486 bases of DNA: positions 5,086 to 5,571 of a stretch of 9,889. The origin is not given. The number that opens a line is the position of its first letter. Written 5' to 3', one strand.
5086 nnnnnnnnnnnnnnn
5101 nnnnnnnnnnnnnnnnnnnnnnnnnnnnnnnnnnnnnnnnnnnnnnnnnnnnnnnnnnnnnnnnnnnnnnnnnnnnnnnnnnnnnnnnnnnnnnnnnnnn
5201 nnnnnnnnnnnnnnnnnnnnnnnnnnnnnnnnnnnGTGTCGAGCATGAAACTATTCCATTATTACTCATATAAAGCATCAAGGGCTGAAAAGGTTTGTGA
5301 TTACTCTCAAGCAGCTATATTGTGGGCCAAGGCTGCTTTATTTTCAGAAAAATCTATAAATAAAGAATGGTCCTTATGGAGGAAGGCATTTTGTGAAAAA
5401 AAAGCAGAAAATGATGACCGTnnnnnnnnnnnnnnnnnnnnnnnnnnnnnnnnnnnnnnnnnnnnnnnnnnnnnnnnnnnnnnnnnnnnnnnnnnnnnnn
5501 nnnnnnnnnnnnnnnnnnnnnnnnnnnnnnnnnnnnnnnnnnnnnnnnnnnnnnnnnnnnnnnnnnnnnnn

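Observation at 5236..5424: Small helical ORF next to the Rns-like gene: candidate ANR (Aar/Rnr-type anti-activator)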

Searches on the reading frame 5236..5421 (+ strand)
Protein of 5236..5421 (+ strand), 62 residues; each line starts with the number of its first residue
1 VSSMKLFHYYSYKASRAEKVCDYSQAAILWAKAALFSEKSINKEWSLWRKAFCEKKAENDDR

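Call 4: search_protein_families(proteins=[window:5236-5421:+], library=ncbifam, max_evalue=0.1)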
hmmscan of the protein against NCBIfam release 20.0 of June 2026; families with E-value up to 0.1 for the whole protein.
seq(62 aa): 1 family
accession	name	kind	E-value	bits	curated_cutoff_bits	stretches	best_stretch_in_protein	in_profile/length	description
NF033650.1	ANR_neg_reg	subfamily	9.5e-14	51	32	1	7-58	2-53/54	ANR family transcriptional regulator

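Call 8: profile_search(protein=window:5236-5421:+)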
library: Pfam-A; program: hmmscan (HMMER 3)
A. the first sequence (62 residues): domains with independent E <= 10: 1; with E <= 0.001: 0
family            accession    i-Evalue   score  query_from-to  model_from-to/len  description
PerC              PF06069.16      0.067    13.9      13-59          6-52/90  PerC transcriptional activator

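Call 9: find_homologous_proteins(query=window:5245-5421:+, max_evalue=0.001)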
Query seq(59 aa) (59 aa): 2 proteins with E <= 0.001 among 2 candidates.
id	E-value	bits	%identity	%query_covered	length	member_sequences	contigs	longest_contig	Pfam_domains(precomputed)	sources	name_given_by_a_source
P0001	9.6e-31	122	98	100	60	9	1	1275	-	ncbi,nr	ncbi:TPA: ANR family transcriptional regulator, partial [Escherichia coli]|nr:ANR family transcripti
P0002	7.1e-21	91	100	75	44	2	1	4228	-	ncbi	ncbi:TPA: ANR family transcriptional regulator, partial [Escherichia coli]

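Call 10: search_solved_structures(query=window:5245-5421:+, max_evalue=10, show_alignments=3)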
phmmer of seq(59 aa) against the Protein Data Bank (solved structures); distinct sequences matched with E-value up to 10: 0.

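Call 18: search_dna_similar(query=window:5245-5421:+, collection=plasmids, mode=protein, max_evalue=10, max_rows=40, rows=spread)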
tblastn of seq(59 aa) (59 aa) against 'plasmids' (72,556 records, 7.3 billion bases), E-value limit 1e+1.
Records with a match: 173; places in all: 192; records where one place covers at least 80% of the query: 164.
Best place of each record, by identity: >=99% 2; <60% 171.
By first word of the organism name: Escherichia 148; Yersinia 9; Salmonella 5; Enterobacter 3; Morganella 2; Pasteurella 1; Pantoea 1; Citrobacter 1; Serratia 1; Cedecea 1; and 1 more.
By predicted mobility (MOB-suite, as given by PLSDB): conjugative 80; mobilizable 66; non-mobilizable 27.
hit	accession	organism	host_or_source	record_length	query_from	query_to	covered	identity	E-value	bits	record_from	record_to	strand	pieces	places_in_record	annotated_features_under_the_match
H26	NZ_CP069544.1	Escherichia coli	Homo sapiens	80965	1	59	100%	100.0%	4e-31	119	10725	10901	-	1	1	ANR family transcriptional regulator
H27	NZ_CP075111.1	Salmonella enterica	environmental,stream sediment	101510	1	53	90%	45.3%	1e-4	44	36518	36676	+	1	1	ANR family transcriptional regulator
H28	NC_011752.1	Escherichia coli 55989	-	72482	2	51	85%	46.0%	9e-3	39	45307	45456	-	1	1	aar: AggR-activated transcriptional regulator Aar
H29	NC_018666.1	Escherichia coli O104:H4 str. 2011C-3493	-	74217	2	51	85%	46.0%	9e-3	39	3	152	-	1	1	none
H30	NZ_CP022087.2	Escherichia coli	Homo sapiens,stool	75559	2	51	85%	46.0%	9e-3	39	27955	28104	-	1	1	aar: AggR-activated transcriptional regulator Aar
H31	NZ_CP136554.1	Escherichia coli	Homo sapiens,stool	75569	2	51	85%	46.0%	9e-3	39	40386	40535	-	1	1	aar: AggR-activated transcriptional regulator Aar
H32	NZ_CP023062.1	Escherichia coli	Homo sapiens,human stool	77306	2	51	85%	46.0%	9e-3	39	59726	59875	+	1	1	aar: AggR-activated transcriptional regulator Aar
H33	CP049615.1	Escherichia coli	-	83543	2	51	85%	46.0%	9e-3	39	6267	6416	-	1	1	aar: AggR-activated transcriptional regulator Aar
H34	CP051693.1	Escherichia coli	Homo sapiens,whole organism,rectal swab ...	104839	2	51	85%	46.0%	9e-3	39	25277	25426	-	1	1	aar: AggR-activated transcriptional regulator Aar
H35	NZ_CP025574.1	Escherichia coli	Homo sapiens,Bacterial isolate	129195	2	51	85%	46.0%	9e-3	39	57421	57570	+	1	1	aar: AggR-activated transcriptional regulator Aar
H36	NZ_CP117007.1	Escherichia coli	Homo sapiens,stool sample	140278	2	51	85%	46.0%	9e-3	39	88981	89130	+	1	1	aar: AggR-activated transcriptional regulator Aar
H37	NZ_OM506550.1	Citrobacter freundii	-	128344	2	55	92%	40.7%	4e-3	40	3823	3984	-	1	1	ANR family transcriptional regulator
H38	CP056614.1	Escherichia coli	culture,Wastewater influent sample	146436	4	51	81%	45.8%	4e-3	40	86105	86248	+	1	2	aar: AggR-activated transcriptional regulator Aar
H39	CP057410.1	Escherichia coli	culture,Pooled pig faecal samples ...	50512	2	53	88%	40.4%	1e-2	39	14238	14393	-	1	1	ANR family transcriptional regulator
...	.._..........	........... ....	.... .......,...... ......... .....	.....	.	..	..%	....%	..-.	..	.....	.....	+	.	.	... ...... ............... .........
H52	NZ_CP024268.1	Escherichia coli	-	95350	4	51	81%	39.6%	5e-2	37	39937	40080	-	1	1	ANR family transcriptional regulator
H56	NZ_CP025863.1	Escherichia coli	Homo sapiens,stool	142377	4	51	81%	37.5%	5e-1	34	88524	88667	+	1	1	ANR family transcriptional regulator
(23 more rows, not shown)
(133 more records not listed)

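Call 22: get_annotated_region(hit=H27, flank=6000)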
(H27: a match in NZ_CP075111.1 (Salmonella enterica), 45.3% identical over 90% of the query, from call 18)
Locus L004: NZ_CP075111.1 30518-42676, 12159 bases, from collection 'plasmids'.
description: Salmonella enterica strain CFSAN060804 plasmid pCFSAN060804, complete sequence
organism: Salmonella enterica (NCBI taxid 28901)
taxonomy: Bacteria; Pseudomonadota; Gammaproteobacteria; Enterobacterales; Enterobacteriaceae; Salmonella; Salmonella enterica
host: -; source: environmental,stream sediment; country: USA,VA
typing (MOB-suite, as given by PLSDB): conjugative; replicon IncFIB,IncFII,rep_cluster_2371; relaxase MOBF; mating-pair formation MPF_F
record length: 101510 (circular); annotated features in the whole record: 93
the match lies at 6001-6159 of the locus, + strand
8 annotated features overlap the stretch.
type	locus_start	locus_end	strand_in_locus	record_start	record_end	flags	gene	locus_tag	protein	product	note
CDS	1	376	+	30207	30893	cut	repA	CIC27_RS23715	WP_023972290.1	plasmid replication initiator RepA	-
CDS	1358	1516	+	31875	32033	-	-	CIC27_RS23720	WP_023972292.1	hypothetical protein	-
CDS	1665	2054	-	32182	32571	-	-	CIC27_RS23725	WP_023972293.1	cytochrome b562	GO:0022900 - electron transport chain [Evidence IEA]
CDS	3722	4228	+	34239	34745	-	sodC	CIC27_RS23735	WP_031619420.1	superoxide dismutase family protein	-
CDS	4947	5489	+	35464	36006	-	-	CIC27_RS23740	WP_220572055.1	helix-turn-helix domain-containing protein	GO:0006355 - regulation of DNA-templated transcription [Evidence IEA]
CDS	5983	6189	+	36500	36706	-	-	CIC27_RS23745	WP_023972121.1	ANR family transcriptional regulator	-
CDS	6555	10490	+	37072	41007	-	-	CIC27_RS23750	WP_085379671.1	autotransporter outer membrane beta-barrel domain-containing protein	GO:0046819 - protein secretion by the type V secretion system [Evidence IEA]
CDS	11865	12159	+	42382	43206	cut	-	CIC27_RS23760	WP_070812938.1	helix-turn-helix transcriptional regulator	GO:0006355 - regulation of DNA-templated transcription [Evidence IEA]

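Call 24: search_protein_representatives(protein=window:5245-5421:+)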
Query: 59 residues. Proteins with E-value up to 0.001 (for the whole library): 13; up to 1e-10: 2; up to 1e-30: 0. The best 13 are listed.
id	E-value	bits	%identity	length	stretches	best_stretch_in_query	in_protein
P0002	2.3e-21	90.6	100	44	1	16-59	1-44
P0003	1.2e-13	66.4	64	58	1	1-53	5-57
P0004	4.8e-09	52.0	30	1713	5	13-48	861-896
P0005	1.9e-07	46.9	47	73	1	1-53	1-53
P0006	2.0e-06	43.8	45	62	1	2-52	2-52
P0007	1.1e-05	41.4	47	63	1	4-54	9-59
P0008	1.9e-05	40.7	41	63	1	3-56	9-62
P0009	3.0e-05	40.1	33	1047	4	8-41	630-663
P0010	3.3e-05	40.0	31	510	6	5-43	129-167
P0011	3.4e-05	39.9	44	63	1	4-53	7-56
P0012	9.5e-05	38.5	44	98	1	4-55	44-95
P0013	1.4e-04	37.9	44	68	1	1-54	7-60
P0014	6.7e-04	35.9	30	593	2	19-50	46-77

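Call 27: find_encoding_contigs(protein=P0003, flank=8000, max_places=6)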
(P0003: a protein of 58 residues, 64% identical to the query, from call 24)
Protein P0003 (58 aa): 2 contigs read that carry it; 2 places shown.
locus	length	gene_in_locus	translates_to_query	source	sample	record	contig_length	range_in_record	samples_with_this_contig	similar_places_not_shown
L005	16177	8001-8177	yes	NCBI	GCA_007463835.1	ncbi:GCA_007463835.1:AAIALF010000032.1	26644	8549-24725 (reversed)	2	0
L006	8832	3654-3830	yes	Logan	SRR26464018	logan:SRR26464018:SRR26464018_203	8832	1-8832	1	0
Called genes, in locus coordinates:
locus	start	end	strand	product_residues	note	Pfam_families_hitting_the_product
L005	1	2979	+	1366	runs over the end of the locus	PF02395:Peptidase_S6, PF24078:Beta-sol_PIC_HAP1_IgA0_2nd, PF03797:Autotransporter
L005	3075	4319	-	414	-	PF00872:Transposase_mut, PF10551:MULE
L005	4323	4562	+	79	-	-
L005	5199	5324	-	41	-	PF13817:DDE_Tnp_IS66_C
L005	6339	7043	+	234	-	PF13384:HTH_23 (faint), PF12833:HTH_18, PF00165:HTH_AraC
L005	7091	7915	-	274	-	PF12833:HTH_18, PF00165:HTH_AraC (faint)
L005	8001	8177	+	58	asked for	-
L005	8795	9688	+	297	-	PF00892:EamA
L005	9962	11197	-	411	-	-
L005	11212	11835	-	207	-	PF02463:SMC_N (faint), PF00005:ABC_tran, PF13304:AAA_21 (faint)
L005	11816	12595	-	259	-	-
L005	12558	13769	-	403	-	-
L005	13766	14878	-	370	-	-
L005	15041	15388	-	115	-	PF28204:Dispersin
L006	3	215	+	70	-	?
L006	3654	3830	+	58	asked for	-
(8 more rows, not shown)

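Call 38: get_annotated_region(hit=H28, flank=2500)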
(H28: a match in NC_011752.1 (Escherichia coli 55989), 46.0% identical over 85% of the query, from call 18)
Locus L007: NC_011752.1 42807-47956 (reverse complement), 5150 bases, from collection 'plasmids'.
description: Escherichia coli 55989 plasmid 55989p, complete sequence
organism: Escherichia coli 55989 (NCBI taxid 585055)
taxonomy: Bacteria; Pseudomonadota; Gammaproteobacteria; Enterobacterales; Enterobacteriaceae; Escherichia; Escherichia coli; Escherichia coli 55989
host: -; source: -; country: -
typing (MOB-suite, as given by PLSDB): conjugative; replicon IncFIB,IncFII,IncI-gamma/K1; relaxase MOBP; mating-pair formation MPF_F
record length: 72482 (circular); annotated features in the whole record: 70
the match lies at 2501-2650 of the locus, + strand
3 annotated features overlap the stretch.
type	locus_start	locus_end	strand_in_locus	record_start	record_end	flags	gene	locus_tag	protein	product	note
predicted_resistance_gene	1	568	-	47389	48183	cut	aggR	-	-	aggregative adherence transcriptional regulator AggR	predicted by amrfinderplus; class ; identity 100.0%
predicted_resistance_gene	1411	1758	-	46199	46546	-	aap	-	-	dispersin Aap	predicted by amrfinderplus; class ; identity 96.55%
predicted_resistance_gene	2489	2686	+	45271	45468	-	aar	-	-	AggR-activated transcriptional regulator Aar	predicted by amrfinderplus; class ; identity 100.0%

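Call 40: get_annotated_region(hit=H52, flank=2500)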
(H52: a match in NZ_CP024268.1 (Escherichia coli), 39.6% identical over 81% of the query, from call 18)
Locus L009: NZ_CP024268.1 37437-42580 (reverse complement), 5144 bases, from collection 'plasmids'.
description: Escherichia coli O6:H16 strain F6699 plasmid unnamed2
organism: Escherichia coli (NCBI taxid 1446746)
taxonomy: Bacteria; Pseudomonadota; Gammaproteobacteria; Enterobacterales; Enterobacteriaceae; Escherichia; Escherichia coli
host: -; source: -; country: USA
typing (MOB-suite, as given by PLSDB): conjugative; replicon IncFIA,IncFIC; relaxase MOBF,MOBP; mating-pair formation MPF_F
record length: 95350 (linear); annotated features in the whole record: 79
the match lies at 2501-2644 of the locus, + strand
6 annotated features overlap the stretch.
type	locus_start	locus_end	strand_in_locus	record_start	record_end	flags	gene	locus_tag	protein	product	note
CDS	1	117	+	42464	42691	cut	-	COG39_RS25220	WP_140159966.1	hypothetical protein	-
CDS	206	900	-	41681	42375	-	-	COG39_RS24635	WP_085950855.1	IS1 family transposase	-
CDS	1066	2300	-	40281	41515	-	-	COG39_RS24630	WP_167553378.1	IS3 family transposase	-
CDS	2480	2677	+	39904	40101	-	-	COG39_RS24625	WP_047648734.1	ANR family transcriptional regulator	-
CDS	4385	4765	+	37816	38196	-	-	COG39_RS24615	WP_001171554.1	transposase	GO:0006313 - DNA transposition [Evidence IEA]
CDS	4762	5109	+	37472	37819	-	tnpB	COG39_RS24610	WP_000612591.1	IS66 family insertion sequence element accessory protein TnpB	-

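Call 41: get_annotated_region(hit=H56, flank=2500)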
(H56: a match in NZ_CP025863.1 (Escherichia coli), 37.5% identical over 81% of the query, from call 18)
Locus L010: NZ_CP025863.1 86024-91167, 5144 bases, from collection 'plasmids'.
description: Escherichia coli strain 504237 plasmid p504237_142, complete sequence
organism: Escherichia coli (NCBI taxid 562)
taxonomy: Bacteria; Pseudomonadota; Gammaproteobacteria; Enterobacterales; Enterobacteriaceae; Escherichia; Escherichia coli
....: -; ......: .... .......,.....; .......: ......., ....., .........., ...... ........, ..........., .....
typing (MOB-suite, as given by PLSDB): mobilizable; replicon IncFIA; mating-pair formation MPF_F
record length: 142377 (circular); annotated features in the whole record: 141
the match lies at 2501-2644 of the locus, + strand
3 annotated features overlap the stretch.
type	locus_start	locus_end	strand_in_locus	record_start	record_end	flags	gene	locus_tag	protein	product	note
CDS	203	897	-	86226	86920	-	-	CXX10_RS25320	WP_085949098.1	IS1 family transposase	-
CDS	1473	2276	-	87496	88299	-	-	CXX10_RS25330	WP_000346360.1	helix-turn-helix transcriptional regulator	GO:0006355 - regulation of DNA-templated transcription [Evidence IEA]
CDS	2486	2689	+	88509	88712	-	-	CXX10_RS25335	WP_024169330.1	ANR family transcriptional regulator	-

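Call 49: predict_structure(alignment_id=A2)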
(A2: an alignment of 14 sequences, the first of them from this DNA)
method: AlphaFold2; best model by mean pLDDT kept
length: 59 residues; sequences in the alignment: 14
mean_pLDDT: 95.9   pTM: 0.81
mean pLDDT of the five models: 95.9, 95.3, 95.1, 94.9, 94.6
residues with pLDDT >= 90: 54; 70-90: 3; 50-70: 2; < 50: 0
segments of 3 or more residues with pLDDT < 50: none
pLDDT, mean of each block of 10 residues (from residue 1): 95 98 99 98 98 87
secondary structure, 60 per line:
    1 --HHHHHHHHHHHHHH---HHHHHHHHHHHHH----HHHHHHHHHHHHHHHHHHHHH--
elements in order: H3-16 H20-32 H37-57

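Call 56: fold_search(model_id=the predicted structure, library=pdb)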
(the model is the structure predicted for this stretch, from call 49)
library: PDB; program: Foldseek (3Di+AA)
matches with E <= 10: 170; with E <= 0.001: 0
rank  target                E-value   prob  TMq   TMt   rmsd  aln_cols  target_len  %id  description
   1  2vko_C                2.5e-01  1.00  0.81  0.48   1.2        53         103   19  Structure of the soluble domain of the membrane protein TM1634 from Thermotoga maritima (released 2008-04-08)
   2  2vko_B                3.2e-01  1.00  0.76  0.46   1.3        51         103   18  Structure of the soluble domain of the membrane protein TM1634 from Thermotoga maritima (released 2008-04-08)
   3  2vko_A                3.9e-01  1.00  0.76  0.45   1.4        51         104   18  Structure of the soluble domain of the membrane protein TM1634 from Thermotoga maritima (released 2008-04-08)
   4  2vkj_A                3.9e-01  1.00  0.82  0.48   1.7        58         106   17  Structure of the soluble domain of the membrane protein TM1634 from Thermotoga maritima (released 2008-04-08)
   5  2k3w_MODEL_1_A        6.2e-01  0.69  0.49  0.41   4.2        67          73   16  NMR structure of VPS4A-MIT-CHMP6 (released 2008-10-28)
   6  4u7y_A                7.9e-01  0.75  0.51  0.37   4.3        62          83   16  Structure of the complex of VPS4B MIT and IST1 MIM (released 2015-02-11)
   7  2cpt_MODEL_1_A        1.1e+00  0.60  0.51  0.28   4.2        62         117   16  Solution structure of MIT domain from human SKD1 (released 2005-11-19)
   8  1yxr_MODEL_1_A        1.3e+00  0.47  0.51  0.39   6.2        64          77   17  NMR Structure of VPS4A MIT Domain (released 2005-09-06)
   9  4zey                  1.4e+00  0.89  0.76  0.55   3.5        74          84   18  Crystal structure of a nuclear receptor binding factor 2 MIT domain (NRBF2) from Homo sapiens at 1.50 A resolution (released 2015-05-06)
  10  2crb_MODEL_1_A        1.6e+00  0.80  0.73  0.47   3.8        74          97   18  Solution structure of MIT domain from mouse NRBF-2 (released 2005-11-20)
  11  4a5x_B                1.7e+00  0.63  0.59  0.50   3.8        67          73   10  Structures of MITD1 (released 2012-11-14)
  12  2jbw_D                1.8e+00  0.44  0.52  0.11   5.4        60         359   25  Crystal Structure of the 2,6-dihydroxy-pseudo-oxynicotine Hydrolase. (released 2007-01-04)
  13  2jq9_MODEL_1_A        1.9e+00  0.44  0.52  0.44   4.5        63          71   17  VPS4A MIT-CHMP1A complex (released 2007-10-16)
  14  2jbw_A                1.9e+00  0.44  0.52  0.10   5.8        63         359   25  Crystal Structure of the 2,6-dihydroxy-pseudo-oxynicotine Hydrolase. (released 2007-01-04)
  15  8ye5_A                2.2e+00  0.92  0.75  0.37   1.2        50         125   26  Structural and functional research of Reductive Dehalogenases TmrC using a cell-free expression system for heterologou (released 2024-03-06)
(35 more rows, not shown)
